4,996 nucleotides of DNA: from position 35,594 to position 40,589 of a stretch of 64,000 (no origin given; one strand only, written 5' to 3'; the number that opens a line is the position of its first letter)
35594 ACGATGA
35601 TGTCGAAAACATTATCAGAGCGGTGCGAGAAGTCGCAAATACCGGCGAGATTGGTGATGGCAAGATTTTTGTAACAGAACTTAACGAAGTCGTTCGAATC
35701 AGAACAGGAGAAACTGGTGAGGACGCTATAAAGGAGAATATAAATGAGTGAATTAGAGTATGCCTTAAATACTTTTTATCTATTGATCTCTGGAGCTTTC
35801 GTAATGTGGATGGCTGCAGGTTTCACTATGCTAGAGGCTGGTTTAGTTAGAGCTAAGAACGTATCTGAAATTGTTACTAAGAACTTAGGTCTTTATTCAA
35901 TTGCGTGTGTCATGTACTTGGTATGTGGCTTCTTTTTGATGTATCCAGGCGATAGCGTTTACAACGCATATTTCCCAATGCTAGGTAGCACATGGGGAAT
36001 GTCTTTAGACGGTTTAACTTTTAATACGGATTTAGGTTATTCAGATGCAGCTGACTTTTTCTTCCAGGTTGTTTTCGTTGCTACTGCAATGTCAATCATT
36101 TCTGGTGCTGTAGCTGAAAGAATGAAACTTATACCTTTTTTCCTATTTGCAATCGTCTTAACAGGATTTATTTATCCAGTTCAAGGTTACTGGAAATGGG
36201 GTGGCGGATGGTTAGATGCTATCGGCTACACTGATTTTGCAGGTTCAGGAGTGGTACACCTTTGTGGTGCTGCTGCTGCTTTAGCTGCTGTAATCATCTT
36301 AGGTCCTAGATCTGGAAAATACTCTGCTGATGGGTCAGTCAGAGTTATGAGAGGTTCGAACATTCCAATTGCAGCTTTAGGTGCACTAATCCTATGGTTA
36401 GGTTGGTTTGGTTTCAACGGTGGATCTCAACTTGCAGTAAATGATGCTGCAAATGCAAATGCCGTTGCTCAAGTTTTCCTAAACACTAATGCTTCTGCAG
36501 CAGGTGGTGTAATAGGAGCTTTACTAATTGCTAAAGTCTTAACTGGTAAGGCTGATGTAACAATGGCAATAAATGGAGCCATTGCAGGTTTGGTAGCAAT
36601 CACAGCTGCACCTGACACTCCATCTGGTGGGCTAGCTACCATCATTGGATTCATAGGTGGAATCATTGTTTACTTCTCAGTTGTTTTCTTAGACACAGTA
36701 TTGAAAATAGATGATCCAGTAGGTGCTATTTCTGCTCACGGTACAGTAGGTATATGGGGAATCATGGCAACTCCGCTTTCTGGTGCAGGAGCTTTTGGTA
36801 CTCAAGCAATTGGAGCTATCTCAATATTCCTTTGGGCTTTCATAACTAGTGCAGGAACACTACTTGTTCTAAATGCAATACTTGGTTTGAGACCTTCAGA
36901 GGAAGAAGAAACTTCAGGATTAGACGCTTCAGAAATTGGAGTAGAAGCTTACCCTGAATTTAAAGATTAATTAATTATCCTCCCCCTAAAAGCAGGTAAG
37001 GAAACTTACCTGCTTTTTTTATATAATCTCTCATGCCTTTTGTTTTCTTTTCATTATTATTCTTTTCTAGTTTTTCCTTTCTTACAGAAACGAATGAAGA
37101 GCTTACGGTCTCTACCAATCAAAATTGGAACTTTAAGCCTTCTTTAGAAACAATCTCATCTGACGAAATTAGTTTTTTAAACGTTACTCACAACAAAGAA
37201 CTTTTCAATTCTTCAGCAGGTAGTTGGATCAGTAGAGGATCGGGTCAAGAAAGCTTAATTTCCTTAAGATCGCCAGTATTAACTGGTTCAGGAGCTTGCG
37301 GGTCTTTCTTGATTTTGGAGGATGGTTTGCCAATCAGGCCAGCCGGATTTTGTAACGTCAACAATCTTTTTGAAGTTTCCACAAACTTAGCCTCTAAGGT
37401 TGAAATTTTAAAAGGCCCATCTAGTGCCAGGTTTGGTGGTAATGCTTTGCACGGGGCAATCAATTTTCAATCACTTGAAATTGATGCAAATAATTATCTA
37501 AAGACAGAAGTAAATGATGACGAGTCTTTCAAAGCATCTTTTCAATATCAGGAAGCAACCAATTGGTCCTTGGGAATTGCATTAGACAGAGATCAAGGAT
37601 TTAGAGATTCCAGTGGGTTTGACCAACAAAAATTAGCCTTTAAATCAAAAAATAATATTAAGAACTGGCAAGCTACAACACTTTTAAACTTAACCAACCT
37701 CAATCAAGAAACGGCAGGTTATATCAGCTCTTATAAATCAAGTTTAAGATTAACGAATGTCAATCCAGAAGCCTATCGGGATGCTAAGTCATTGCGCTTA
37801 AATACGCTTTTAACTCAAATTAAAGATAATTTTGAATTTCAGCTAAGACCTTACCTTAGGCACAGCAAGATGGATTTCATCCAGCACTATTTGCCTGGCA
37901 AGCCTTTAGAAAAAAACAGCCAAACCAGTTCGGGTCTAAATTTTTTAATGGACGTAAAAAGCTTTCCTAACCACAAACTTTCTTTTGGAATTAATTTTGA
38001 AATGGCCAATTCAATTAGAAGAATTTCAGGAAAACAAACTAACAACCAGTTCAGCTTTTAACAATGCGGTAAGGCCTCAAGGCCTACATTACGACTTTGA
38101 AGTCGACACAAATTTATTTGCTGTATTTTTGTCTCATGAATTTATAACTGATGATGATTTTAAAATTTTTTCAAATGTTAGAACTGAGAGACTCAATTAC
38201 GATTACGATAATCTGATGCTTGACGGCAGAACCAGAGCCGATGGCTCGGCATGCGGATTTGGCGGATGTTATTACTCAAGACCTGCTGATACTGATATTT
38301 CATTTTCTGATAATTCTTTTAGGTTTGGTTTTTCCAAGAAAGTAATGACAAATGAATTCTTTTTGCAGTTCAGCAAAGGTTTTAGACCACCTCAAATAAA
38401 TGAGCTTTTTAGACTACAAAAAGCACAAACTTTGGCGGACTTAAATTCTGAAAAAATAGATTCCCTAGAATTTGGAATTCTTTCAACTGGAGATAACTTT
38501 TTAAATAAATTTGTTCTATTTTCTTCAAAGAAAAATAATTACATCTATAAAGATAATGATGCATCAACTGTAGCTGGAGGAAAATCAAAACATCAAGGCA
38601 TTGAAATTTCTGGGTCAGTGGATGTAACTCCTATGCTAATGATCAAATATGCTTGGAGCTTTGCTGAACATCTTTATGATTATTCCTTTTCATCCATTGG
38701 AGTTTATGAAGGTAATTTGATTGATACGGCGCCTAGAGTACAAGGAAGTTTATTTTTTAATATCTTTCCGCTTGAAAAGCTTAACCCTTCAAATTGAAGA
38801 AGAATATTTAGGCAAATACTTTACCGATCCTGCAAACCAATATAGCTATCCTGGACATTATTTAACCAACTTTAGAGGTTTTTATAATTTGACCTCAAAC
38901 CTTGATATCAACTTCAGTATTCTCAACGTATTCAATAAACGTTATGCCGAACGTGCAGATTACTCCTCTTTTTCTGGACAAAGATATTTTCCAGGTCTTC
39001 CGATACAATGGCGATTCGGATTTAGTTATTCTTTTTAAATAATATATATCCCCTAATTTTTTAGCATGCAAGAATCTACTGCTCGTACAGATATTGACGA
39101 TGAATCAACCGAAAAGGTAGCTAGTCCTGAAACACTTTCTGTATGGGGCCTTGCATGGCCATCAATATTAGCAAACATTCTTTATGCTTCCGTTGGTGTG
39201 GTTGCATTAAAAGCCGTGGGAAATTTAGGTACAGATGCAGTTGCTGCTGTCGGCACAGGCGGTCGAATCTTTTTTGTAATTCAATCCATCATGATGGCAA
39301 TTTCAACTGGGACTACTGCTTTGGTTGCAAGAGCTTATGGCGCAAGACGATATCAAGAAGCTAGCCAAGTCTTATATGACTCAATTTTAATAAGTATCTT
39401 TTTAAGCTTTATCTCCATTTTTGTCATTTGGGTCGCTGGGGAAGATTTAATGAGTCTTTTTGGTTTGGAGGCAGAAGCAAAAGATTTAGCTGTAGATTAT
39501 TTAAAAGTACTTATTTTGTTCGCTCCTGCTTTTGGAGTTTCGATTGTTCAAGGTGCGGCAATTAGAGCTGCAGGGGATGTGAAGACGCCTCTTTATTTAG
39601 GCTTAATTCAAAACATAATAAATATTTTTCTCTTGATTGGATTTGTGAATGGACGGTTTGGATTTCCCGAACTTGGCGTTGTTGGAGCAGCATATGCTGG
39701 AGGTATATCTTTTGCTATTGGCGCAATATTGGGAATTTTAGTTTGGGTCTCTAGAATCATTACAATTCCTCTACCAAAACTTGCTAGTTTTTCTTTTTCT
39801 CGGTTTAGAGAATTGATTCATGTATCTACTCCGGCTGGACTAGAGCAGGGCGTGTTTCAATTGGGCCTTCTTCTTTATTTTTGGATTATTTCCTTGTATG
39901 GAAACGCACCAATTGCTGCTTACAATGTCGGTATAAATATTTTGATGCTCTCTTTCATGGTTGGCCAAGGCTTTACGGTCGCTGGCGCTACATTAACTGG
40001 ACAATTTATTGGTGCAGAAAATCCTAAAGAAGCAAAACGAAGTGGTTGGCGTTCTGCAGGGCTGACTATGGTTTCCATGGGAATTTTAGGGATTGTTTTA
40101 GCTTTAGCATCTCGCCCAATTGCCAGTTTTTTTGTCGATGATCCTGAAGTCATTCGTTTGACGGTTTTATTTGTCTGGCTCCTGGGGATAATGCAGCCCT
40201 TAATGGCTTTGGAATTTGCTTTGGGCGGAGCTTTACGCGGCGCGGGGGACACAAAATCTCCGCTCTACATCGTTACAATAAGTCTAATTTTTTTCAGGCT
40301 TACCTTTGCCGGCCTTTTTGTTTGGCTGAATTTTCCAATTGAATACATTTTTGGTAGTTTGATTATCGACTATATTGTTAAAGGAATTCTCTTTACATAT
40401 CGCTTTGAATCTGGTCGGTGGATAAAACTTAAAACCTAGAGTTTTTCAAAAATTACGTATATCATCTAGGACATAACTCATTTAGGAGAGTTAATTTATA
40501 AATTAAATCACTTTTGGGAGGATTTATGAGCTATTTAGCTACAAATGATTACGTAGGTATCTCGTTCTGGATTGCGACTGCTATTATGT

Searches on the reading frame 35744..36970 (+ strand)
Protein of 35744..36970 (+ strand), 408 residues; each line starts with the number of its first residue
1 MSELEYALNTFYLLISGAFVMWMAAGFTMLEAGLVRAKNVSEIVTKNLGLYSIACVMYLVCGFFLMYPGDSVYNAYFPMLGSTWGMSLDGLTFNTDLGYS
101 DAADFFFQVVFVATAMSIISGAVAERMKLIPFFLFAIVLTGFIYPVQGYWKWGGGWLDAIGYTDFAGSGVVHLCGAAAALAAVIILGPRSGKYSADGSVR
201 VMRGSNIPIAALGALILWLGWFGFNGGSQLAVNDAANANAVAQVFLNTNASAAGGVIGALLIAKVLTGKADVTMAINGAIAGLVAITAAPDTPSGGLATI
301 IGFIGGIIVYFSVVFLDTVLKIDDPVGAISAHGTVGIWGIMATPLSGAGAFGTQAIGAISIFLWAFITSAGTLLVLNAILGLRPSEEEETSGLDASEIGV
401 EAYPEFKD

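Call 47: search_protein_families(library=pfam, max_evalue=0.001, proteins=[window:35744-36970:+])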
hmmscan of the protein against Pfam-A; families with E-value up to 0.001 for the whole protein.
window:35744-36970:+ (408 aa): 1 family
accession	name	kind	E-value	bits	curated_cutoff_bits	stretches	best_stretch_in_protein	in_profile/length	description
PF00909.26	Ammonium_transp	-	1.3e-101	340.7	23.2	1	13-403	3-399/399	Ammonium Transporter Family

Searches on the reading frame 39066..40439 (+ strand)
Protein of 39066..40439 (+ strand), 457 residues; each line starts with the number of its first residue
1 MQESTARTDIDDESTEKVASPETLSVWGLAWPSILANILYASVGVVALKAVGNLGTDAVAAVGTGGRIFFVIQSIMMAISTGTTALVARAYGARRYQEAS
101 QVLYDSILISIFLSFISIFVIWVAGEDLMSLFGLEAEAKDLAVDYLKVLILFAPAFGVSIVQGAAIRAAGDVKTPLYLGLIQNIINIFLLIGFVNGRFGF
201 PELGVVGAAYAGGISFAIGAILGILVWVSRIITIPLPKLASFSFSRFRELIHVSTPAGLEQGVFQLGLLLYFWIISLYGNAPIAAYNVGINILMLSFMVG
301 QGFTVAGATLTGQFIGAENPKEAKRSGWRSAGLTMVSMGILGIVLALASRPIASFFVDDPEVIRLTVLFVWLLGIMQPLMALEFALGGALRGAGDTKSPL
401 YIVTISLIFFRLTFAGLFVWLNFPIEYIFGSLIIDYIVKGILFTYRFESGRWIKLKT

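Call 47: search_protein_families(library=pfam, max_evalue=0.001, proteins=[window:39066-40439:+])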
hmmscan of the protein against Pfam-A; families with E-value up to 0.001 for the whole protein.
window:39066-40439:+ (457 aa): 1 family
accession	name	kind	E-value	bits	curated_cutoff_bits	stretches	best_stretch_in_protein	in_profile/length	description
PF01554.23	MatE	-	1.4e-61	207.4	24.9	2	32-189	1-158/161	MatE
